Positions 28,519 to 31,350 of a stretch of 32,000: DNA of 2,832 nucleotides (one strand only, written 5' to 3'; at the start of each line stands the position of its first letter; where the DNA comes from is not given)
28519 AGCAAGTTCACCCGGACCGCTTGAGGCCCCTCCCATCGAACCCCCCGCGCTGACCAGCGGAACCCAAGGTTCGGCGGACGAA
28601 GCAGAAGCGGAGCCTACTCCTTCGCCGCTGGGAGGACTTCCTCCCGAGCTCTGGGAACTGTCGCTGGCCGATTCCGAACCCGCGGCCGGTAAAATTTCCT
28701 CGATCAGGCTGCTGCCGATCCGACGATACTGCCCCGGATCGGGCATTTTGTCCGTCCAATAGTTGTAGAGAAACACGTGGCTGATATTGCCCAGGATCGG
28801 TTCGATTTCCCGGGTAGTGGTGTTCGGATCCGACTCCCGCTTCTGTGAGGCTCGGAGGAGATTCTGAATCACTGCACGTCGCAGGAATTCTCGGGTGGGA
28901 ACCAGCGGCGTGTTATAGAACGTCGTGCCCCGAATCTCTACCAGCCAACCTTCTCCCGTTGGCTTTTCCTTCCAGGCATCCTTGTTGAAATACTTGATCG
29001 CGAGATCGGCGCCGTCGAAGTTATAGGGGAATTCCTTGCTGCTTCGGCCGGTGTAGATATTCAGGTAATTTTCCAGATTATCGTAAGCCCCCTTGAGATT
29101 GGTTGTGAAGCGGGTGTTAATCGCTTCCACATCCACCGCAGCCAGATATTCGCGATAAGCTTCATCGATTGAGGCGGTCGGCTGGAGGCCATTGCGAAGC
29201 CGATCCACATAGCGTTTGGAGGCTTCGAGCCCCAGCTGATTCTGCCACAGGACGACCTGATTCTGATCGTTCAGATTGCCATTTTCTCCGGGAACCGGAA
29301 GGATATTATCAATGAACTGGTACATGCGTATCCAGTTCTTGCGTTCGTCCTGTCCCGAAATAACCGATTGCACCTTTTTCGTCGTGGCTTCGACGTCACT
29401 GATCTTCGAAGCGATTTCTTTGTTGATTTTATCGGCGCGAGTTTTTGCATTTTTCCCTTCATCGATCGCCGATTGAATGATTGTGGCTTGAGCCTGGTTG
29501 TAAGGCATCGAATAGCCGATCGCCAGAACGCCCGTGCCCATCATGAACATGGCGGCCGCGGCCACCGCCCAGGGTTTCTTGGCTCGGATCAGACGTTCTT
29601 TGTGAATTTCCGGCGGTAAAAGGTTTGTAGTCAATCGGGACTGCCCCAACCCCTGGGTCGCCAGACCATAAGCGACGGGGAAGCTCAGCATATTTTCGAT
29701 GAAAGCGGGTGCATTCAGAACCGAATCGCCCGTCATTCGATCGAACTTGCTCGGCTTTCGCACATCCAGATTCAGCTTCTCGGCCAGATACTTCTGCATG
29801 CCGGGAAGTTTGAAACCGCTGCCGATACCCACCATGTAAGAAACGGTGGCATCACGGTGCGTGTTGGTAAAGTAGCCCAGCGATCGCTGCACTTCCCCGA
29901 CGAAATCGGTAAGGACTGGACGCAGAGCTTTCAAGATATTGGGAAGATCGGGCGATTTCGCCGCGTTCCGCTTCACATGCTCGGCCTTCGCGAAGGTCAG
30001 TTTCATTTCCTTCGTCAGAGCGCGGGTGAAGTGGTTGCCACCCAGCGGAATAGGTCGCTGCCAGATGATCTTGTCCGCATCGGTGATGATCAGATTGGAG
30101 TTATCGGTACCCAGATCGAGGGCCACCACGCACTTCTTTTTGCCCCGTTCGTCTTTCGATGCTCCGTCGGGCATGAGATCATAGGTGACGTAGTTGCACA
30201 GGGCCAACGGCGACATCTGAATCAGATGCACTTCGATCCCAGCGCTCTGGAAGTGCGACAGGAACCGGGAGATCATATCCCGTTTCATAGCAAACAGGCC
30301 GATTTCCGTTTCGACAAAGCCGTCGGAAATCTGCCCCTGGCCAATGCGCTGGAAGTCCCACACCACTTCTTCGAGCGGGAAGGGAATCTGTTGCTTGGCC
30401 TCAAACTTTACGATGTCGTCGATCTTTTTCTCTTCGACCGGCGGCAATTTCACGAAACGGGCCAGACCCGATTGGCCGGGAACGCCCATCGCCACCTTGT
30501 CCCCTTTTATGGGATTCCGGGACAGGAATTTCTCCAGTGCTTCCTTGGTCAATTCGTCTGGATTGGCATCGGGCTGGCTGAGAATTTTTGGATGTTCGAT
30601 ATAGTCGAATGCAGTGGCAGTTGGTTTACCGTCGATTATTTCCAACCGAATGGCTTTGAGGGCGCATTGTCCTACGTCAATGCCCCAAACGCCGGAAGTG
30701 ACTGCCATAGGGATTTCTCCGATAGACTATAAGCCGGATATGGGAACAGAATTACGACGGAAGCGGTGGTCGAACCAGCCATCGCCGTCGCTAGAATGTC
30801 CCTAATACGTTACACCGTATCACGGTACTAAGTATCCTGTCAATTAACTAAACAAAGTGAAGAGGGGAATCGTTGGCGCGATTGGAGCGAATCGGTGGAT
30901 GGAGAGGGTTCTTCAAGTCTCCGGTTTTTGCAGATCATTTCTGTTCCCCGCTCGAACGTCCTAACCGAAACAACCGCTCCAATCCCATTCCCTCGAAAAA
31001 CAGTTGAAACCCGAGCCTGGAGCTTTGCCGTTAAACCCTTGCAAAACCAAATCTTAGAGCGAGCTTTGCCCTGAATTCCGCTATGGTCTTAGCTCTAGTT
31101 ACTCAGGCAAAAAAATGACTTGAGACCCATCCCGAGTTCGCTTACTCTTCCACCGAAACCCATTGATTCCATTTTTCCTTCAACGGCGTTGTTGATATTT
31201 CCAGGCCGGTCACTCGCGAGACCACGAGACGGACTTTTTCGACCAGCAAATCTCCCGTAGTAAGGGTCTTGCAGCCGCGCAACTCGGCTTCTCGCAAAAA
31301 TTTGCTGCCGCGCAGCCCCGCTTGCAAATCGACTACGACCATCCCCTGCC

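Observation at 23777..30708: Oversized PilM/N-O-P-like three-gene operon with no pilus genes: candidate uncharacterised envelope-spanning apparatus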

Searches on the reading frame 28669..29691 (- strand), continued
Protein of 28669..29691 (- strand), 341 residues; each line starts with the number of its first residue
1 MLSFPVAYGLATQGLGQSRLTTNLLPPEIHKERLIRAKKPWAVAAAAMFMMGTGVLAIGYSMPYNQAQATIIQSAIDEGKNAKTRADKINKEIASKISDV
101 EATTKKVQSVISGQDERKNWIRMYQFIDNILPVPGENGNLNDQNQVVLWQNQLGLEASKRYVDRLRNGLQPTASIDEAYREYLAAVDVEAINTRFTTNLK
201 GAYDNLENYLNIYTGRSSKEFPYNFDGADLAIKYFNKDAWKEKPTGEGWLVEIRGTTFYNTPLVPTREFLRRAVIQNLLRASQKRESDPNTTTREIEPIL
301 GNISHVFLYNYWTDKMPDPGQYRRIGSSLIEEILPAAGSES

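Call 91: search_protein_families(library=ncbifam, max_evalue=0.001, proteins=[L167:8067-8795:-, L167:7420-8100:-, L167:5634-6719:-, L167:4986-5582:-, L167:3849-4634:-, L167:2174-2476:-, L167:1221-2081:-, L167:494-1129:-, L168:16375-20313:+, L167:6974-7423:-])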
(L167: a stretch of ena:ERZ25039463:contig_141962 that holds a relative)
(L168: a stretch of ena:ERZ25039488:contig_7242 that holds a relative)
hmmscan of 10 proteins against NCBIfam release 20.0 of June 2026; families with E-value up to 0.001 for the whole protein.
L167:8067-8795:- (242 aa): 3 families
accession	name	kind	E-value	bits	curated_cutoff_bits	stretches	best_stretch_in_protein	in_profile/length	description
TIGR02538.1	type_IV_pilB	equivalog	2e-12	46.5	675.65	1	3-107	49-153/564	type IV-A pilus assembly ATPase PilB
NF008411.1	PRK11234.1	equivalog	3e-07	29.2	1170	1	2-104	529-631/723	cyclic di-3',5'-guanylate-activated glycosyltransferase NfrB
TIGR02533.1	type_II_gspE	equivalog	1.6e-06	27.1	630.25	1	28-114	4-89/486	type II secretion system ATPase GspE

L167:7420-8100:- (226 aa): 20 families
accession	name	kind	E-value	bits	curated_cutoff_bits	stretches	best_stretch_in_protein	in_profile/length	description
TIGR02533.1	type_II_gspE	equivalog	1.4e-93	314.2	630.25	1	1-187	210-396/486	type II secretion system ATPase GspE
TIGR02538.1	type_IV_pilB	equivalog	8.5e-88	295.4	675.65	1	1-183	283-465/564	type IV-A pilus assembly ATPase PilB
NF053534.1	T4PilAsmATPsTfpB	equivalog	1.7e-79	267.7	850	1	1-184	303-486/584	type IV pilus assembly ATPase TfpB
NF007755.0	PRK10436.1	equivalog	9.5e-73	245.4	617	1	1-188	186-373/465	type II secretion system protein GspE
NF041000.1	ATPase_ComGA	equivalog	8.9e-54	182.3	300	1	14-171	108-266/267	competence type IV pilus ATPase ComGA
TIGR01420.1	pilT_fam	subfamily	1.3e-44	152.8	319.1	1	25-171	113-269/343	PilT/PilU family type 4a pilus ATPase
TIGR02525.1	plasmid_TraJ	equivalog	1.3e-30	106.6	368.3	1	12-150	131-272/372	plasmid transfer ATPase TraJ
TIGR02524.1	dot_icm_DotB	equivalog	7.1e-22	78.1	463.3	1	30-149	130-258/358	Dot/Icm type IV secretion system ATPase DotB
NF058587.1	archaellum_moto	equivalog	1.2e-21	77.1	550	1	36-149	278-395/527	archaellum flagellar ATPase motor FlaI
TIGR02782.1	TrbB_P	equivalog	5e-17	62.1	304.55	1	27-171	130-273/303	P-type conjugative transfer ATPase TrbB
NF010407.0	PRK13833.1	subfamily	3.4e-15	56.3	499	1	31-150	143-262/323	conjugal transfer protein TrbB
NF010469.0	PRK13894.1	subfamily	3.9e-15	56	508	1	24-149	140-266/320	conjugal transfer ATPase TrbB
TIGR02788.1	VirB11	equivalog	2e-14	53.4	249.95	1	23-150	133-265/308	P-type DNA transfer ATPase VirB11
TIGR03819.1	heli_sec_ATPase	hypoth_equivalog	1.6e-13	50.6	373.15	1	27-172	172-322/340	TadA family conjugal transfer-associated ATPase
NF053672.1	bindosome_BasE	exception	2.7e-12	46.2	1000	1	37-150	273-391/512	bindosome assembly system ATPase subunit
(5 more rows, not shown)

L167:5634-6719:- (361 aa): 0 families

L167:4986-5582:- (198 aa): 0 families

L167:3849-4634:- (261 aa): 5 families
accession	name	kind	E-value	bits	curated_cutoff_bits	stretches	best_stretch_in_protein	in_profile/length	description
TIGR02533.1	type_II_gspE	equivalog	1.6e-42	145.8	630.25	1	1-97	139-234/486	type II secretion system ATPase GspE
TIGR02538.1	type_IV_pilB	equivalog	5.5e-37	127.6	675.65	1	1-93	211-303/564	type IV-A pilus assembly ATPase PilB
NF007755.0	PRK10436.1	equivalog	5.8e-29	101.1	617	1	1-101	115-214/465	type II secretion system protein GspE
NF053534.1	T4PilAsmATPsTfpB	equivalog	2.2e-24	85.8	850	1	1-83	231-314/584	type IV pilus assembly ATPase TfpB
NF041000.1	ATPase_ComGA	equivalog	5.4e-11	42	300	1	9-81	34-107/267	competence type IV pilus ATPase ComGA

L167:2174-2476:- (100 aa): 6 families
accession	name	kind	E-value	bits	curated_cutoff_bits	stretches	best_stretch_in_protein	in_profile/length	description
NF052606.1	T4PiliAsmPilCMyx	equivalog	3.1e-29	102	700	1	6-96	326-416/419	type IV pilus assembly protein PilC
NF052607.1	T4PiliAsmPilCThrm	equivalog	5.6e-29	101.4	700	1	7-100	313-406/406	type IV pilus assembly protein PilC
TIGR02120.1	GspF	equivalog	5.6e-28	98.3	424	1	4-94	307-397/401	type II secretion system inner membrane protein GspF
NF007861.0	PRK10573.1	equivalog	1.4e-22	80.3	401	1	3-99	303-399/401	protein transport protein HofC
NF047826.1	T3SSXpsF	equivalog_domain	3e-17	62.5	650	1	6-97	312-403/405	type II secretion system protein XpsF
NF041012.2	T4P_ComGB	equivalog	3.1e-08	33.4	240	1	3-95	239-331/332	competence type IV pilus assembly protein ComGB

L167:1221-2081:- (286 aa): 8 families
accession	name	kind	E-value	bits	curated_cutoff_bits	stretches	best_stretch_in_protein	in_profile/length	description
TIGR01710.1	typeII_sec_gspG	equivalog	2.4e-12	47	88.85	1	13-77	1-65/134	type II secretion system major pseudopilin GspG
TIGR02532.1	IV_pilin_GFxxxE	domain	5.4e-07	29.2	16.3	1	12-34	1-23/24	prepilin-type N-terminal cleavage/methylation domain-containing protein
NF040999.1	pilin_ComGC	equivalog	5.5e-06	26.5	75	1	13-57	2-46/84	competence type IV pilus major pilin ComGC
TIGR01708.2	typeII_sec_gspH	equivalog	6.4e-06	26.3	80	1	13-62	2-48/169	type II secretion system minor pseudopilin GspH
TIGR02596.1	TIGR02596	subfamily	2.7e-05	24.3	70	1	15-50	1-35/196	Verru_Chthon cassette protein D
NF007862.0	PRK10574.1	equivalog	8.3e-05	22.7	138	1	12-45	4-37/145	prepilin peptidase-dependent pilin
NF040982.1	ComGD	equivalog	8.9e-05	22.9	70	1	13-65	2-51/139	competence type IV pilus minor pilin ComGD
NF041013.1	T4P_ComGE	equivalog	0.00067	19.7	49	0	14-56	5-47/83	competence type IV pilus minor pilin ComGE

L167:494-1129:- (211 aa): 1 family
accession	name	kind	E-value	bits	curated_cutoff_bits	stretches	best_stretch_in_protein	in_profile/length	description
TIGR01710.1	typeII_sec_gspG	equivalog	2.2e-05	24.5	88.85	0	167-203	89-125/134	type II secretion system major pseudopilin GspG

L168:16375-20313:+ (1312 aa): 8 families
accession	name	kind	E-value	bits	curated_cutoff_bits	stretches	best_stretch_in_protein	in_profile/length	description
TIGR02515.1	IV_pilus_PilQ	subfamily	3e-23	82.5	284.35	2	1225-1296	356-427/428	type IV pilus secretin PilQ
TIGR02519.1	pilus_MshL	equivalog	4e-20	72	250.2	1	950-1296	10-290/290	pilus (MSHA type) biogenesis protein MshL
TIGR02517.1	type_II_gspD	equivalog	1.2e-18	67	351.35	1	924-1301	301-595/600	type II secretion system secretin GspD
TIGR02516.1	type_III_yscC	equivalog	4.6e-16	58.4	238.45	1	923-1296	183-461/463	type III secretion system outer membrane ring subunit SctC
NF042912.1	Amuc_1098_fam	equivalog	9.4e-16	57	750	1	1150-1296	664-796/805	Amuc_1098 family type IV pilus outer membrane protein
NF010083.0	PRK13568.1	equivalog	1.4e-09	37.3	554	1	1234-1296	355-417/419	DNA uptake porin HofQ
NF007851.2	PRK10560.1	exception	2.8e-06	26.4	598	1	1234-1297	347-410/412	DNA uptake porin HofQ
NF011873.0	PRK15346.1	equivalog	0.00026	19.8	524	0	1204-1278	410-476/499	EscC/YscC/HrcC family type III secretion system outer membrane ring protein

L167:6974-7423:- (149 aa): 3 families
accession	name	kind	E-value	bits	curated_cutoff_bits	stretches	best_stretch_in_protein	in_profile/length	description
TIGR02533.1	type_II_gspE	equivalog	4.7e-08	32.1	630.25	1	2-54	433-485/486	type II secretion system ATPase GspE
TIGR02538.1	type_IV_pilB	equivalog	2.2e-05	23.3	675.65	1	1-53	508-560/564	type IV-A pilus assembly ATPase PilB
NF053534.1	T4PilAsmATPsTfpB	equivalog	0.00024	19.7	850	1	1-54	528-581/584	type IV pilus assembly ATPase TfpB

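Call 104: find_encoding_contigs(protein=P0176, flank=10000, max_places=1)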
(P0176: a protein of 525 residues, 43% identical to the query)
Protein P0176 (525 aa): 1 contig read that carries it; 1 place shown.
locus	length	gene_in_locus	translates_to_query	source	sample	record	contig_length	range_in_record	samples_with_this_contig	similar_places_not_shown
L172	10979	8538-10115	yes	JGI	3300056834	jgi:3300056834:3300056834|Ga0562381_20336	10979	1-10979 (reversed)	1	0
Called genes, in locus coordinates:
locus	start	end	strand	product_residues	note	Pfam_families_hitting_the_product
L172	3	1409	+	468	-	?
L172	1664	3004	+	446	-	PF01609:DDE_Tnp_1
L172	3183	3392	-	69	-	-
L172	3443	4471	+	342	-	PF13439:Glyco_transf_4, PF13579:Glyco_trans_4_4 (weak), PF00534:Glycos_transf_1, PF13692:Glyco_trans_1_4, PF20706:GT4-conflict (weak)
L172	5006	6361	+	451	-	PF00078:RVT_1, PF08388:GIIM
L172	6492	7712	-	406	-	PF00069:Pkinase, PF07714:PK_Tyr_Ser-Thr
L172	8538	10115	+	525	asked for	PF11104:PilM_2, PF14450:FtsA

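Call 105: find_encoding_contigs(protein=P0190, flank=10000, max_places=1)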
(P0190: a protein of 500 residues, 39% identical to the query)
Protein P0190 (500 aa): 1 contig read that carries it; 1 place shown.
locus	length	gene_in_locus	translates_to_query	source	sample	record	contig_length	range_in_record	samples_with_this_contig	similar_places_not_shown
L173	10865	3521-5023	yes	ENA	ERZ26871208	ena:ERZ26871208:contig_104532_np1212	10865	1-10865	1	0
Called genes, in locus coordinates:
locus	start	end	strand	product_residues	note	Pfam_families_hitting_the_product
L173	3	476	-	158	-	?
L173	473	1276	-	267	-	-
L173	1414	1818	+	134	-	PF00583:Acetyltransf_1, PF13508:Acetyltransf_7 (weak)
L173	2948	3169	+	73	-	-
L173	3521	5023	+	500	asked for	PF11104:PilM_2, PF14450:FtsA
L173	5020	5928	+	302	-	-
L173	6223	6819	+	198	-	-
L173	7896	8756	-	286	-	-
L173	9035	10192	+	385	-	-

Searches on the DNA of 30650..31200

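Call 101: search_rna_families(source=window, start=30650, end=31200, threshold=evalue, max_evalue=1)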
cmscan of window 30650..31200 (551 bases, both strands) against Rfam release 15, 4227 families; matches with E-value up to 1: 0.
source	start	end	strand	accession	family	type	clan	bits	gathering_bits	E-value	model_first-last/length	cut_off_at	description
